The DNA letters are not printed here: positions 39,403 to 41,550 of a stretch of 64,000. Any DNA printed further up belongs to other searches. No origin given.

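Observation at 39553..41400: Stand-alone HerA-family ATPase beside sepF/DivIVA with no obvious nuclease or Sir2 partner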

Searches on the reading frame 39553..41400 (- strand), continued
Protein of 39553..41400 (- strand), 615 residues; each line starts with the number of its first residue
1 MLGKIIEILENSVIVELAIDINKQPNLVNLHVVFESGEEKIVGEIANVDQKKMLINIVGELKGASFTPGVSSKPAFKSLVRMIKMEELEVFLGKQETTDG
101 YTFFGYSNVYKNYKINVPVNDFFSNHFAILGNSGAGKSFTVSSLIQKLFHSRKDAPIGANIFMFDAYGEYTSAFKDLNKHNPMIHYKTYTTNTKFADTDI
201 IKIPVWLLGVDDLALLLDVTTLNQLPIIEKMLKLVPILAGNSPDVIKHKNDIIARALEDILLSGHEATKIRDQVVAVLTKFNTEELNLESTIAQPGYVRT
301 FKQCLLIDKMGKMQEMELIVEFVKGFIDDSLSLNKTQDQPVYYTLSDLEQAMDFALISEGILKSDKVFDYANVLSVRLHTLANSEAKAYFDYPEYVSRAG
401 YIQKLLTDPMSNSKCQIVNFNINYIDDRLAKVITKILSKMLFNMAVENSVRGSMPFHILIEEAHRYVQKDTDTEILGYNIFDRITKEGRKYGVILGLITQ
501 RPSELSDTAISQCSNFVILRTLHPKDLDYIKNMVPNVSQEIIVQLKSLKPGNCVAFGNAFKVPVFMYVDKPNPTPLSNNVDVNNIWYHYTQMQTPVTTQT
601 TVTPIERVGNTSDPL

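Call 50: find_related_loci(query=A3, collection=metagenome_contigs, flank=7000)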
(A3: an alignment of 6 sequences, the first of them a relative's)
Query A3 (587 aa) in metagenome_contigs; peptide patterns used: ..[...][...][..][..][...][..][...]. (x = any residue, [..] = any of these).
293 stretches matched a pattern; 225 encode a relative of the query (tblastn E <= 1e-3); the best 80 are kept; 80 distinct loci.
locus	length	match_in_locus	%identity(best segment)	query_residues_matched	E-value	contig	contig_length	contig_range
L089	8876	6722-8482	77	1-587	0e+0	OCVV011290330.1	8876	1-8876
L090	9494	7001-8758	74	1-586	0e+0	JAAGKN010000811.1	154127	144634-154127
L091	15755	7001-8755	75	1-586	0e+0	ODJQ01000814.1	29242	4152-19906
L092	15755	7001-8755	75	1-586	0e+0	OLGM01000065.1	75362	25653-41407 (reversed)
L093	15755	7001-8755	75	1-586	0e+0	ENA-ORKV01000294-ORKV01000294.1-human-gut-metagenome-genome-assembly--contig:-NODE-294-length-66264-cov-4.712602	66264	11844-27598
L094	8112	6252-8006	74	1-586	0e+0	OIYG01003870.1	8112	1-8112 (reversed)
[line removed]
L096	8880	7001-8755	74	1-586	0e+0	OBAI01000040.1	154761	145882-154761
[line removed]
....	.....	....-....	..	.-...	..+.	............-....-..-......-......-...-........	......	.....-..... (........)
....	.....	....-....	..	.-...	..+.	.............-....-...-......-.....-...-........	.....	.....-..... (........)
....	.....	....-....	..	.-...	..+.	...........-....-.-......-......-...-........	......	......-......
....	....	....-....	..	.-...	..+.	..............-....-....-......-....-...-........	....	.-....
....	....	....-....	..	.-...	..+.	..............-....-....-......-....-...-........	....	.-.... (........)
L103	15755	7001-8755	56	1-586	0e+0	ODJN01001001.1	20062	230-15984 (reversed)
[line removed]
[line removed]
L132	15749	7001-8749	47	3-586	4e-177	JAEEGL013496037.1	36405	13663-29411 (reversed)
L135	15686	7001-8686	48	24-586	4e-176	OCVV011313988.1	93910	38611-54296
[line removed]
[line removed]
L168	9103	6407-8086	48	25-586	2e-169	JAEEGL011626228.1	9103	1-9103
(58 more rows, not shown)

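Call 54: list_cluster_members(proteins=[P0121, P0122, P0123, P0124, P0125, P0128, P0129, P0130, P0131, P0137])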
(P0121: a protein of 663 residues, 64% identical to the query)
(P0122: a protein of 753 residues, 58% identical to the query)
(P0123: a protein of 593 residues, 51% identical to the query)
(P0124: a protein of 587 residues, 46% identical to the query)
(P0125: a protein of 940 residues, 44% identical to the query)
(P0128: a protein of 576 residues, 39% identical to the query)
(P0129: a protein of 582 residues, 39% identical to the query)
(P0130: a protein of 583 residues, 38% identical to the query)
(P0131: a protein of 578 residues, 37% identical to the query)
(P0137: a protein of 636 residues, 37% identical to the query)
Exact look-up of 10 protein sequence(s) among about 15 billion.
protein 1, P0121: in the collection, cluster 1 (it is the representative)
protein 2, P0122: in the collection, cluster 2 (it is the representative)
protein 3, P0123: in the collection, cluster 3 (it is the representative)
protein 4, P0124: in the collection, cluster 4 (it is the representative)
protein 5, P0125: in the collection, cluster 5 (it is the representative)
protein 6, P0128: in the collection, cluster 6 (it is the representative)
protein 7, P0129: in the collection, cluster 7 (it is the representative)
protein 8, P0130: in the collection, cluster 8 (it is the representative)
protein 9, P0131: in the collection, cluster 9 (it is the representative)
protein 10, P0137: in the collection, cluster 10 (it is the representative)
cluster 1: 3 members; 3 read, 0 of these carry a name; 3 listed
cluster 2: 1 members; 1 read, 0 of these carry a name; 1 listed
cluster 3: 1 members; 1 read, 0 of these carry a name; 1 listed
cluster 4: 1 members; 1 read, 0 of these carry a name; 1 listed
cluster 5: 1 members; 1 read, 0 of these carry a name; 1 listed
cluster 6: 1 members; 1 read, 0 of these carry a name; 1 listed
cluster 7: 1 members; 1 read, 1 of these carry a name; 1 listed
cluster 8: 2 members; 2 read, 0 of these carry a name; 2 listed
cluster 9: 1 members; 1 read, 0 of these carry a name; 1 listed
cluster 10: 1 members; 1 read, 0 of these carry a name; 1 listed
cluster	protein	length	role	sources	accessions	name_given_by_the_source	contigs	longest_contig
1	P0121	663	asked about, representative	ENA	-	-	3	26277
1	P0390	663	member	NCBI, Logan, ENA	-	-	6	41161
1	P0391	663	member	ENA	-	-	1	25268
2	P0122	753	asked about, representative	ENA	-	-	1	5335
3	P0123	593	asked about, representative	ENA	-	-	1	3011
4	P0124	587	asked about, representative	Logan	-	-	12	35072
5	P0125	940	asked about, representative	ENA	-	-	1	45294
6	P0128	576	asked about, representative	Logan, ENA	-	-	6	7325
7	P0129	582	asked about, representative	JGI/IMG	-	hypothetical protein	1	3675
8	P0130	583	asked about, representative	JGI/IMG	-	-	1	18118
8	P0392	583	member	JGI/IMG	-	-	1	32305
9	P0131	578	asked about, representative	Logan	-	-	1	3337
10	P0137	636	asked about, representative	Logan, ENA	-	-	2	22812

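Call 59: search_protein_families(library=pfam, proteins=[L168:584-2887:+, L132:51-1112:+, L135:4204-5484:+, L157:6012-6992:+, L167:3638-4159:+, L129:4777-6927:+, L093:4783-6867:-, L029:7281-7889:+, L054:6491-7300:+, L122:8761-9699:-], max_evalue=0.0001)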
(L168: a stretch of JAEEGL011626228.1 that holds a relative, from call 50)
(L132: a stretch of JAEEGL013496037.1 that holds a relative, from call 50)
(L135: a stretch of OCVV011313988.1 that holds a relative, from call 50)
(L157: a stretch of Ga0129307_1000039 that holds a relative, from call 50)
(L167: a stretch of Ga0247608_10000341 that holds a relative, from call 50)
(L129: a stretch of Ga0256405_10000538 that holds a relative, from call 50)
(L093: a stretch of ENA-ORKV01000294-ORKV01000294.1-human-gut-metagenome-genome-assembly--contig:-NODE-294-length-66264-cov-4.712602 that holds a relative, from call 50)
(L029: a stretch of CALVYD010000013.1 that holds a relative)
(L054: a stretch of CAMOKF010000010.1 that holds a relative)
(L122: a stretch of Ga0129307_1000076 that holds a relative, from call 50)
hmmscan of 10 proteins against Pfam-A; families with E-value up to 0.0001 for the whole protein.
L168:584-2887:+ (767 aa): 5 families
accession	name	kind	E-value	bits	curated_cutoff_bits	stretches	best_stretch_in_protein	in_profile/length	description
PF01580.24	FtsK_SpoIIIE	-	1.4e-64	218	24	1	394-591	2-220/221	FtsK/SpoIIIE family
PF17854.6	FtsK_alpha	-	4.9e-30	104.1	22.9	1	286-386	1-101/101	FtsK alpha domain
PF09397.16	FtsK_gamma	-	3.3e-29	100.8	30.6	1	701-760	3-62/63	Ftsk gamma domain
PF13491.11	FtsK_4TM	-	7.2e-08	32.7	23.1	1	41-190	46-169/171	4TM region of DNA translocase FtsK/SpoIIIE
PF12846.13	AAA_10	-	5.1e-06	26.2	27.5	0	429-473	20-60/362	AAA-like domain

L132:51-1112:+ (353 aa): 2 families
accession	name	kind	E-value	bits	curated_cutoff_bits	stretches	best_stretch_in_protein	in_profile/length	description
PF00091.31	Tubulin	-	2.9e-43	148.8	33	1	9-142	41-190/190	Tubulin/FtsZ family, GTPase domain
PF12327.13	FtsZ_C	-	3.6e-29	101.3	27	1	190-284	1-95/95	FtsZ family, C-terminal domain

L135:4204-5484:+ (426 aa): 2 families
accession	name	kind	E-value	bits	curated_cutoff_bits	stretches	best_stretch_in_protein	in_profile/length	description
PF05193.26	Peptidase_M16_C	-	3.3e-17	63.4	23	1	182-359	1-179/181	Peptidase M16 inactive domain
PF00675.25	Peptidase_M16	-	8.2e-14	52.2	22.3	1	63-171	31-143/149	Insulinase (Peptidase family M16)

L157:6012-6992:+ (326 aa): 4 families
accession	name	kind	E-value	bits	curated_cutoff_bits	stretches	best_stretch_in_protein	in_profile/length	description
PF01926.29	MMR_HSR1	-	2e-14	54.1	21.9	1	150-220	2-68/113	50S ribosome-binding GTPase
PF03193.22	RsgA_GTPase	-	5.4e-10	39.8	30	1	89-207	55-168/174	RsgA GTPase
PF21516.2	YqeH-like_C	-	2.2e-06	28.5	27.7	1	279-325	47-95/95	YqeH-like, C-terminal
PF04548.22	AIG1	-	1.5e-05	24.9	27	0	149-211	2-63/212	AIG1 family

L167:3638-4159:+ (173 aa): 4 families
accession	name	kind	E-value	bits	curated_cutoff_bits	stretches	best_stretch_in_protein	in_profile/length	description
PF13419.12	HAD_2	-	4.1e-10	40.5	23.8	1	44-135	79-178/178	Haloacid dehalogenase-like hydrolase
PF00702.32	Hydrolase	-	6.7e-10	40.1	26.4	1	44-129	98-191/191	haloacid dehalogenase-like hydrolase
PF09419.16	PGP_phosphatase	-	9.7e-09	35.5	20.4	1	3-136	16-165/168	Mitochondrial PGP phosphatase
PF13242.12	Hydrolase_like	-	1.3e-08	35.1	22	1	91-135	4-48/75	HAD-hyrolase-like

L129:4777-6927:+ (716 aa): 6 families
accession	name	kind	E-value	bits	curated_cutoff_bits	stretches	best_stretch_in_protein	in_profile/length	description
PF13328.12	HD_4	-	8.6e-42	142.9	27.2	1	36-185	1-155/156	HD domain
PF04607.23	RelA_SpoT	-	1e-40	139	27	1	245-354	1-112/113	Region found in RelA / SpoT proteins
PF02824.27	TGS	-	1e-22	80.4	22.2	1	394-452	1-59/60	TGS domain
PF01966.28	HD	-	3e-10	40.9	22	1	55-153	1-115/116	HD domain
PF13291.12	ACT_4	-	3.8e-10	40.7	27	1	639-713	2-80/80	ACT domain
PF19296.4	RelA_AH_RIS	-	5.2e-09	36.9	23.8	1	465-624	2-177/185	RelA/SpoT, AH and RIS domains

L093:4783-6867:- (694 aa): 1 family
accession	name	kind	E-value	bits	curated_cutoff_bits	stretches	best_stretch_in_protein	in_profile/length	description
PF00884.28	Sulfatase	-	5.4e-28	98.6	25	1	296-583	1-300/301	Sulfatase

L029:7281-7889:+ (202 aa): 0 families

L054:6491-7300:+ (269 aa): 2 families
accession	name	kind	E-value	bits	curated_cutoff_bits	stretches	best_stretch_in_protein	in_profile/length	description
PF00481.26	PP2C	-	7.8e-14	52.4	20.3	1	17-141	12-139/255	Protein phosphatase 2C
PF13672.11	PP2C_2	-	6.2e-13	49.2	24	1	19-209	11-183/209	Protein phosphatase 2C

L122:8761-9699:- (312 aa): 2 families
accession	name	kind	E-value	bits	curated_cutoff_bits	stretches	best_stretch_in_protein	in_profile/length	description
PF16199.10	Radical_SAM_C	-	4.9e-27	94.3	31.9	1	215-297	1-83/85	Radical_SAM C-terminal domain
PF04055.27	Radical_SAM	-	1.3e-16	61.6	29.5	1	49-210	10-166/166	Radical SAM superfamily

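Call 63: find_related_loci(query=A1, collection=viral_contigs, flank=6000)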
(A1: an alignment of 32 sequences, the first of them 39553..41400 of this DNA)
Query A1 (615 aa) in viral_contigs; peptide patterns used: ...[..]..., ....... (x = any residue, [..] = any of these).
68 stretches matched a pattern, but none encodes a relative of the query by tblastn (E <= 1e-3).

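Call 70: search_dna_similar(query=P0137, collection=plasmids, mode=protein, max_rows=6)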
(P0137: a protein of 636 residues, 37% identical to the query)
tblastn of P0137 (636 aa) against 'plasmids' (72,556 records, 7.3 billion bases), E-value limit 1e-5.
Records with a match: 636; places in all: 664; records where one place covers at least 80% of the query: 70.
Best place of each record, by identity: <60% 636.
By first word of the organism name: Klebsiella 137; Citrobacter 71; Escherichia 65; Listeria 57; Enterobacter 55; Serratia 19; Enterococcus 14; Salmonella 14; Bradyrhizobium 12; Lactiplantibacillus 11; and 83 more.
By predicted mobility (MOB-suite, as given by PLSDB): conjugative 273; mobilizable 235; non-mobilizable 128.
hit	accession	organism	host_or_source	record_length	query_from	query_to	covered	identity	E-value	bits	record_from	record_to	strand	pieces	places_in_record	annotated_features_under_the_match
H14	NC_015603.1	Lactobacillus kefiranofaciens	-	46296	1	634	100%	43.1%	1e-133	439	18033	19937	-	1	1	ATP-binding protein | SIR2 family protein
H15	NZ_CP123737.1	Lactobacillus kefiranofaciens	Tibetan kefir grain,mixed culture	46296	1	634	100%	43.1%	1e-133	439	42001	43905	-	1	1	ATP-binding protein | SIR2 family protein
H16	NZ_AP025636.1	Enterococcus innesii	-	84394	1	634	100%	41.4%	1e-143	468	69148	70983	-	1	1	ATP-binding protein | SIR2 family protein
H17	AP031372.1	Enterococcus casseliflavus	-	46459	1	634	100%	41.1%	9e-139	454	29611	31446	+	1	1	hypothetical protein (x2)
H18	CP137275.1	Listeria monocytogenes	fungus products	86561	1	634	99%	41.3%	2e-122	466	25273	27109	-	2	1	DUF87 domain-containing protein | hypothetical protein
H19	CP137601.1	Listeria monocytogenes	fungus products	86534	1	634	99%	41.3%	2e-122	466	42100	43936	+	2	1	DUF87 domain-containing protein | hypothetical protein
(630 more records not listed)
